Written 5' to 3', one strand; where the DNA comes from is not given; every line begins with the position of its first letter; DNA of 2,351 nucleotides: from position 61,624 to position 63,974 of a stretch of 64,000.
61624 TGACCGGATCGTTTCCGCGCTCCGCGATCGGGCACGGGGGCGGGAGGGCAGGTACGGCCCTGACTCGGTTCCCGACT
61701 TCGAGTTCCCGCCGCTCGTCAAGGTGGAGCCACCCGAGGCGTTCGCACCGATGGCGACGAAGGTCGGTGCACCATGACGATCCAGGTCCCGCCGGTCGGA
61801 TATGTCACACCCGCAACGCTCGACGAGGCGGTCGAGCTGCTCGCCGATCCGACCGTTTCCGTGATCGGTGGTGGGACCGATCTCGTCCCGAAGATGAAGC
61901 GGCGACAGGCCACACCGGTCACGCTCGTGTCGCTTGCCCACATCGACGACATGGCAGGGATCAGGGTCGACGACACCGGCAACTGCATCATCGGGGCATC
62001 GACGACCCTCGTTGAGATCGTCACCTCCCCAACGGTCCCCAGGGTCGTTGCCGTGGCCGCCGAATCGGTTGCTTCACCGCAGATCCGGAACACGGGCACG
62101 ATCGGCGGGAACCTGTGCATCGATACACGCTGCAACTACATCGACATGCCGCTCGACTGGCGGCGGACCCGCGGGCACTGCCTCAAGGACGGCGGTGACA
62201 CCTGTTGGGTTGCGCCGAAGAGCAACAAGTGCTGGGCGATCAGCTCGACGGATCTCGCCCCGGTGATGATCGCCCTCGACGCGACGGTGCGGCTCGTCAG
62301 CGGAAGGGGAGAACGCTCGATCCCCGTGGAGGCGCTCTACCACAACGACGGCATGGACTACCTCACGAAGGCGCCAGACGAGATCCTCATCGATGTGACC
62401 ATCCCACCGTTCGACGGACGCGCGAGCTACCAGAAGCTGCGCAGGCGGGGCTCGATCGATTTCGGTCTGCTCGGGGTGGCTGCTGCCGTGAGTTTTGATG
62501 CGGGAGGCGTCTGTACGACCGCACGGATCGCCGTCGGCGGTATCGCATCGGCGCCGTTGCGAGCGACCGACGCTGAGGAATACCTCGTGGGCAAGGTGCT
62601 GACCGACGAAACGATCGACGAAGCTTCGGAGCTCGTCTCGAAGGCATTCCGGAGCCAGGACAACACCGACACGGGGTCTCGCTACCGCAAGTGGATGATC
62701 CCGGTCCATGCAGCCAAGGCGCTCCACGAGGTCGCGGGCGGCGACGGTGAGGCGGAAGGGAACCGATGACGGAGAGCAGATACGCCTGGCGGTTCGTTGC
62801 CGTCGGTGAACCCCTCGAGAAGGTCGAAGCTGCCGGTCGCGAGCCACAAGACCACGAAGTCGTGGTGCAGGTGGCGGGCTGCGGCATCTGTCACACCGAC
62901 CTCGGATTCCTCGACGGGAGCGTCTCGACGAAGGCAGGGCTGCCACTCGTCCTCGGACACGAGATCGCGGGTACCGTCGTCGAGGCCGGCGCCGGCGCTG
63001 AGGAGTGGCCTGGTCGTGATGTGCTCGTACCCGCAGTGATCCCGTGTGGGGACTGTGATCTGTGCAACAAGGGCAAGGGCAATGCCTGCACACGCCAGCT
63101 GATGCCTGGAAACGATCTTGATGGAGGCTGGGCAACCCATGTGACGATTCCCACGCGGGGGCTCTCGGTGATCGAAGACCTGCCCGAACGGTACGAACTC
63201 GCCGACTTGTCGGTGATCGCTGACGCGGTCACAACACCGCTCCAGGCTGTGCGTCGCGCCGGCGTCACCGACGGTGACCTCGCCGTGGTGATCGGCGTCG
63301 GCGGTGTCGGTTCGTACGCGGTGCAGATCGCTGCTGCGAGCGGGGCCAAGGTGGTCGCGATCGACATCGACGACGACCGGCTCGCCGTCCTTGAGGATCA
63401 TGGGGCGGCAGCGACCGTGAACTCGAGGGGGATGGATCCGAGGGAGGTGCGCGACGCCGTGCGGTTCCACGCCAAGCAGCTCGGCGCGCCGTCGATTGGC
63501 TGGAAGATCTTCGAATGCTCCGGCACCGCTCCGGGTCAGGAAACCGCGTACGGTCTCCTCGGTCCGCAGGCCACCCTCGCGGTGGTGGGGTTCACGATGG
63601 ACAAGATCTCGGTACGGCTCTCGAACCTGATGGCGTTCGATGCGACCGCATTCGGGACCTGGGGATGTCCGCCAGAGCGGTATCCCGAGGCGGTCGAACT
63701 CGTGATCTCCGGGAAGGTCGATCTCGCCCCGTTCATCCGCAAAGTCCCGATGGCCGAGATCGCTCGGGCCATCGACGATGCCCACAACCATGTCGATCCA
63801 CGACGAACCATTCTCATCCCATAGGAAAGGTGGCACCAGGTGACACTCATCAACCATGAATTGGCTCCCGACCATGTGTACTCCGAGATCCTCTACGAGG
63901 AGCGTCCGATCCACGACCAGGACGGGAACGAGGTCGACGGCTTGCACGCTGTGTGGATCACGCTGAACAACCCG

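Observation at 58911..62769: Xanthine-dehydrogenase-family enzyme in HcrCAB gene order with a [4Fe-4S]-type cysteine insertion in the FAD subunit: candidate 4-hydroxybenzoyl-CoA reductase-class dehydroxylase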

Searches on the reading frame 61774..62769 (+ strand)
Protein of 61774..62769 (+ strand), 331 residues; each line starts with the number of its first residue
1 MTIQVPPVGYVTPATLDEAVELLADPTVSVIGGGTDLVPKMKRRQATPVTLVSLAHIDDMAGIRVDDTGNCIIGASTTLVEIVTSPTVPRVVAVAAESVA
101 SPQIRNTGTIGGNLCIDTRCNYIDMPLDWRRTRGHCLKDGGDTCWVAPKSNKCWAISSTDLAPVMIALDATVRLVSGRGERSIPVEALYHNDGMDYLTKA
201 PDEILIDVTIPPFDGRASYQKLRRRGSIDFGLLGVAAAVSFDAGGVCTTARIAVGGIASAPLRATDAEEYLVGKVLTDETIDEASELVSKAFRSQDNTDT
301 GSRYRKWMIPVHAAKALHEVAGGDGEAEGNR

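Call 3: search_solved_structures(query=window:61774-62766:+, show_alignments=4, max_evalue=0.001)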
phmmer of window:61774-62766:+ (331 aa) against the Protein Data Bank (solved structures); distinct sequences matched with E-value up to 0.001: 20.
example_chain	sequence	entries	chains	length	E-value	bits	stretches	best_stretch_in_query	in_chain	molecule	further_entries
1rm6_B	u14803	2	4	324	5.8e-54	186.9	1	12-313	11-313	4-hydroxybenzoyl-CoA reductase beta subunit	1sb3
4zoh_B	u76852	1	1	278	2.4e-30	109.3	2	158-316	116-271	Putative oxidoreductase FAD-binding subunit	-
7dqx_E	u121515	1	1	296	5.6e-29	104.8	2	157-318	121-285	6-hydroxypseudooxynicotine dehydrogenase complex subunit alpha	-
7dqx_B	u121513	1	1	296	5.7e-29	104.7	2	157-318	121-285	6-hydroxypseudooxynicotine dehydrogenase complex subunit alpha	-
3hrd_C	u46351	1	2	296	3.7e-28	102.1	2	162-285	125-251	Nicotinate dehydrogenase FAD-subunit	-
1ffu_C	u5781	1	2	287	1.5e-26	96.8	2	6-115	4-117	CUTM, FLAVOPROTEIN OF CARBON MONOXIDE DEHYDROGENASE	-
1ffv_C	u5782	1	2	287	9.1e-26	94.2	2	6-115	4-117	CUTM, FLAVOPROTEIN OF CARBON MONOXIDE DEHYDROGENASE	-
5y6q_B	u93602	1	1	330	9.3e-26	94.2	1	16-296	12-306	Aldehyde oxidase medium subunit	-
5g5g_B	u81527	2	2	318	2.2e-24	89.7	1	20-270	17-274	PUTATIVE XANTHINE DEHYDROGENASE YAGR MOLYBDENUM-BINDING SU SUBUNIT | Aldehyde oxidoreductase FAD-binding subunit PaoB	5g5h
1t3q_C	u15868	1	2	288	1.1e-23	87.4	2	5-115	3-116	quinoline 2-oxidoreductase medium subunit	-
1n5w_C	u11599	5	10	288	2e-23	86.5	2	10-115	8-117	Carbon monoxide dehydrogenase medium chain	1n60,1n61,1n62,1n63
1zxi_C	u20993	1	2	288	7.1e-23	84.7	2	10-115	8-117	Carbon monoxide dehydrogenase medium chain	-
1jro_A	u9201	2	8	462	5.1e-16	62.2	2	160-322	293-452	xanthine dehydrogenase, chain A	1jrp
2w3r_A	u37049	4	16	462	5.2e-16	62.2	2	160-322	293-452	XANTHINE DEHYDROGENASE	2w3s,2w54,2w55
8uem_B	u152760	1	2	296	3.4e-14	56.2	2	4-116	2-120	Carbon monoxide dehydrogenase medium chain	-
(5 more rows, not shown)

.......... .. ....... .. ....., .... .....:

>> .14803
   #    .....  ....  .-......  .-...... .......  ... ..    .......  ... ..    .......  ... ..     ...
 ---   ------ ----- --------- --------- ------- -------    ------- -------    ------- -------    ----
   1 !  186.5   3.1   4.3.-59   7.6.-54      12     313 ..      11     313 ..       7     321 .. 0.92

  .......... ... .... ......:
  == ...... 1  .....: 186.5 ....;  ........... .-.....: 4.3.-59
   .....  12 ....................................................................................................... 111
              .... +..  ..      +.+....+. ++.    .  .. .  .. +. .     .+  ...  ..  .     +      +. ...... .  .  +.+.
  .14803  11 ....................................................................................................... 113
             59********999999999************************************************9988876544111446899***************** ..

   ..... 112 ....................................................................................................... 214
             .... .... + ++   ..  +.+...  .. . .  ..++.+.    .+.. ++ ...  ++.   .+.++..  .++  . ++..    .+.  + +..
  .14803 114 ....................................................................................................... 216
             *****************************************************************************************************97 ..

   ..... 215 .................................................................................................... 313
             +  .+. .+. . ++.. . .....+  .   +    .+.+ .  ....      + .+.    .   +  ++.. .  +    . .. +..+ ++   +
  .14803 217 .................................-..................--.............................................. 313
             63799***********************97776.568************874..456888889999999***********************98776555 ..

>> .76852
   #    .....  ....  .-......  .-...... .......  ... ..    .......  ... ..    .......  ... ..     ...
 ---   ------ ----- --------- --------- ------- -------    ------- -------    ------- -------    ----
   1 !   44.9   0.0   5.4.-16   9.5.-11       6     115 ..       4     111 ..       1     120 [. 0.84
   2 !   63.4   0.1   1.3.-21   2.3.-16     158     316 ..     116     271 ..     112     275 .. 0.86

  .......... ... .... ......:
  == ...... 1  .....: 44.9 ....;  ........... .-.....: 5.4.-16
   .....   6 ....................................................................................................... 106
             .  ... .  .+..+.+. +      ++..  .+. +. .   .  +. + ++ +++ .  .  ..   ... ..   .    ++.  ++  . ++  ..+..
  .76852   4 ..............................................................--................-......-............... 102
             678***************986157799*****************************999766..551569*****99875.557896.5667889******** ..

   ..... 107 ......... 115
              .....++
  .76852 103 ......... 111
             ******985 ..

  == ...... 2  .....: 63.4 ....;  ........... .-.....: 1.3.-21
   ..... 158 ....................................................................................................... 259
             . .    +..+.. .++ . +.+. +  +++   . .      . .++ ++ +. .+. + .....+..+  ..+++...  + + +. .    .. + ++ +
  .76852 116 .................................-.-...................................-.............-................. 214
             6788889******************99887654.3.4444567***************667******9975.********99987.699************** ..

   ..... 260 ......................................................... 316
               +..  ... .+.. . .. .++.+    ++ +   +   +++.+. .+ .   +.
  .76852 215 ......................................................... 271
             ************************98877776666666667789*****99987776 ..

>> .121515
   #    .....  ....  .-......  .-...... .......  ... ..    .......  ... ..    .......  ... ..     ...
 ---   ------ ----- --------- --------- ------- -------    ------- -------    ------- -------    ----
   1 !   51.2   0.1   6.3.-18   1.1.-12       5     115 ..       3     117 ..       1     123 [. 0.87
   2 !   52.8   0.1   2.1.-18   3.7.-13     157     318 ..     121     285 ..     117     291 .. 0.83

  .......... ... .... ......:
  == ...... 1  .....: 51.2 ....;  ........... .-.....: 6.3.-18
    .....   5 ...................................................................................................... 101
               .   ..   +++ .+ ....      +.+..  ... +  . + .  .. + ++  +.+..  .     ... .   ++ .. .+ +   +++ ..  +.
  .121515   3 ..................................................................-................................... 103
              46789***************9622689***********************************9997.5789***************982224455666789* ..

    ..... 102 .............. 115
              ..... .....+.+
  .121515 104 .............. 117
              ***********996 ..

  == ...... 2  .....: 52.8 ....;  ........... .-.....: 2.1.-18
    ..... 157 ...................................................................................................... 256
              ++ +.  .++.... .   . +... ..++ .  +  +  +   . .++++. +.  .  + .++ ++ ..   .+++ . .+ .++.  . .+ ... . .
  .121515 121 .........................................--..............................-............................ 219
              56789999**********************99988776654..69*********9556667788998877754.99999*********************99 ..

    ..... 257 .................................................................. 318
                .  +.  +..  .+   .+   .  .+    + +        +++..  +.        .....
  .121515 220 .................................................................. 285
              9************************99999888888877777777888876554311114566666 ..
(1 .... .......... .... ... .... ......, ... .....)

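Call 9: search_protein_families(library=pfam, proteins=[window:61774-62769:+])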
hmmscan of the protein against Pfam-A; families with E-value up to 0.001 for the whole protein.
window:61774-62769:+ (331 aa): 2 families
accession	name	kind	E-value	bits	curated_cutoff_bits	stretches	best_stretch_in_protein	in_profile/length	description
PF00941.27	FAD_binding_5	-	3.1e-38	131.7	27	1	8-211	3-168/170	FAD binding domain in molybdopterin dehydrogenase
PF03450.22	CO_deh_flav_C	-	3.2e-19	69.4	25.5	1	218-320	2-102/102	CO dehydrogenase flavoprotein C-terminal domain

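Call 10: search_protein_families(library=ncbifam, proteins=[window:61774-62769:+])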
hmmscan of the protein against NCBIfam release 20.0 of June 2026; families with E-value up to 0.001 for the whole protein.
window:61774-62769:+ (331 aa): 8 families
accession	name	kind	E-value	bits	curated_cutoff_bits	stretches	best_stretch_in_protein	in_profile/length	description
TIGR03195.1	4hydrxCoA_B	equivalog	6.6e-75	252.2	404.55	1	10-317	7-316/321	4-hydroxybenzoyl-CoA reductase subunit beta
NF043083.1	XdhB_XDHase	equivalog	2.4e-48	164.7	310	2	10-115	7-116/289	xanthine dehydrogenase subunit XdhB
NF041019.1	glyceraldDH_beta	equivalog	4e-47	160.8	350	2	158-320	121-280/280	glyceraldehyde dehydrogenase subunit beta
NF007427.0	PRK09971.1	equivalog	7.8e-47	159.9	287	2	10-115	7-116/292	xanthine dehydrogenase FAD-binding subunit XdhB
TIGR02963.1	xanthine_xdhA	equivalog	2.9e-33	115.2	467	2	159-307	307-455/468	xanthine dehydrogenase small subunit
TIGR03199.1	pucC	equivalog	1.2e-25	90.3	306.05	2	13-116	1-108/264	xanthine dehydrogenase subunit C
TIGR03312.1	Se_sel_red_FAD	hypoth_equivalog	3.4e-12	46.1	241.5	1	159-314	113-244/257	molybdopterin-dependent oxidoreductase FAD-binding subunit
TIGR02969.1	mam_aldehyde_ox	subfamily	1e-05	23.2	1912.3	1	158-290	361-495/1330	aldehyde oxidase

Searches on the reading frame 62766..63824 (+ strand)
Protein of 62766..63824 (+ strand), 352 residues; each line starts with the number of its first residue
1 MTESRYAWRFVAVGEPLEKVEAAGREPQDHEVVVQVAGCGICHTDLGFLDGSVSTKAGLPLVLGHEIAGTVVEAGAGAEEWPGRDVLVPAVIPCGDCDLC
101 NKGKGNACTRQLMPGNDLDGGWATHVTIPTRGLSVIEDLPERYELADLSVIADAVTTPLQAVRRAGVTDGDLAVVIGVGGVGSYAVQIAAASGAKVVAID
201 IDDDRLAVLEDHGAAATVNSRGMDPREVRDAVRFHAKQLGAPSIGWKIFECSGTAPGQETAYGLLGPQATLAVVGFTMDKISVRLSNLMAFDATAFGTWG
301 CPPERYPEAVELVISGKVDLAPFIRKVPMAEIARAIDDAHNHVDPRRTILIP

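Call 9: search_protein_families(library=pfam, proteins=[window:62766-63824:+])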
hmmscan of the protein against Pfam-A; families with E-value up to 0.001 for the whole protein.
window:62766-63824:+ (352 aa): 4 families
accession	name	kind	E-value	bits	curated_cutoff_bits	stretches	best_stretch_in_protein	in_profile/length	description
PF08240.17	ADH_N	-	3.4e-22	79.1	23.5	1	29-135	2-101/104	Alcohol dehydrogenase GroES-like domain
PF00107.32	ADH_zinc_N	-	4.6e-21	75.5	31.8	1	180-313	1-127/129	Zinc-binding dehydrogenase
PF01262.27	AlaDh_PNT_C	-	2.9e-06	27.3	23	1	173-232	31-90/214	Alanine dehydrogenase/PNT, C-terminal domain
PF02254.24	TrkA_N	-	0.00014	22.6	23.8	1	174-226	2-53/116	TrkA-N domain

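Call 10: search_protein_families(library=ncbifam, proteins=[window:62766-63824:+])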
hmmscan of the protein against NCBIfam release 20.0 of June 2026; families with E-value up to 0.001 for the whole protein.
window:62766-63824:+ (352 aa): 26 families (the best 25 are shown)
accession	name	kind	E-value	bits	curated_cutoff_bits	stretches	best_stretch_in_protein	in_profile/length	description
TIGR03201.1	dearomat_had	equivalog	1.9e-137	458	338.65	1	8-352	2-349/349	6-hydroxycyclohex-1-ene-1-carbonyl-CoA dehydrogenase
NF041097.1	keto_inos_dh_IolM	equivalog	4.2e-43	147.5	450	1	26-342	49-380/389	scyllo-inosose 3-dehydrogenase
NF010344.0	PRK13771.1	subfamily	9.5e-33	113.6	349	1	22-215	18-208/334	putative alcohol dehydrogenase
NF006940.0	PRK09422.1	equivalog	2.9e-31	108.7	344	1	23-340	18-323/338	alcohol dehydrogenase AdhP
NF007642.0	PRK10309.1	equivalog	3.1e-30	105.6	550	1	28-336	24-330/347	galactitol-1-phosphate 5-dehydrogenase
NF047908.1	AldhRedAhr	equivalog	3.2e-30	105.1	470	1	7-339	6-322/335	NADPH-dependent aldehyde reductase Ahr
TIGR03451.1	mycoS_dep_FDH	equivalog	9e-29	100.4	512.9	1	14-339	11-346/358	S-(hydroxymethyl)mycothiol dehydrogenase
TIGR02818.1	adh_III_F_hyde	equivalog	1.3e-27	96.9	543.95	2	12-110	9-107/368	S-(hydroxymethyl)glutathione dehydrogenase/class III alcohol dehydrogenase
NF041172.1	AcrlCoa_red_Thmprot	equivalog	1.7e-27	96.2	500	1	25-223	21-217/334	acryloyl-CoA reductase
TIGR00692.1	tdh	equivalog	2.5e-26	92.5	458.35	1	24-325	18-313/340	L-threonine 3-dehydrogenase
NF003808.0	PRK05396.1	equivalog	4.2e-26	91.6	380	1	25-335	21-324/341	L-threonine 3-dehydrogenase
TIGR03989.1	Rxyl_3153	subfamily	5.4e-25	88.4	440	1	20-221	17-239/370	NDMA-dependent alcohol dehydrogenase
NF007375.0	PRK09880.1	equivalog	8.1e-25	87.3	469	1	26-341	24-332/344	L-idonate 5-dehydrogenase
NF007489.0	PRK10083.1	equivalog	4.2e-24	85.1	376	1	21-337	16-321/339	Zn-dependent oxidoreductase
TIGR03366.1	HpnZ_proposed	hypoth_equivalog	2e-23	83.1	328.1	1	27-226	3-213/315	putative phosphonate catabolism associated alcohol dehydrogenase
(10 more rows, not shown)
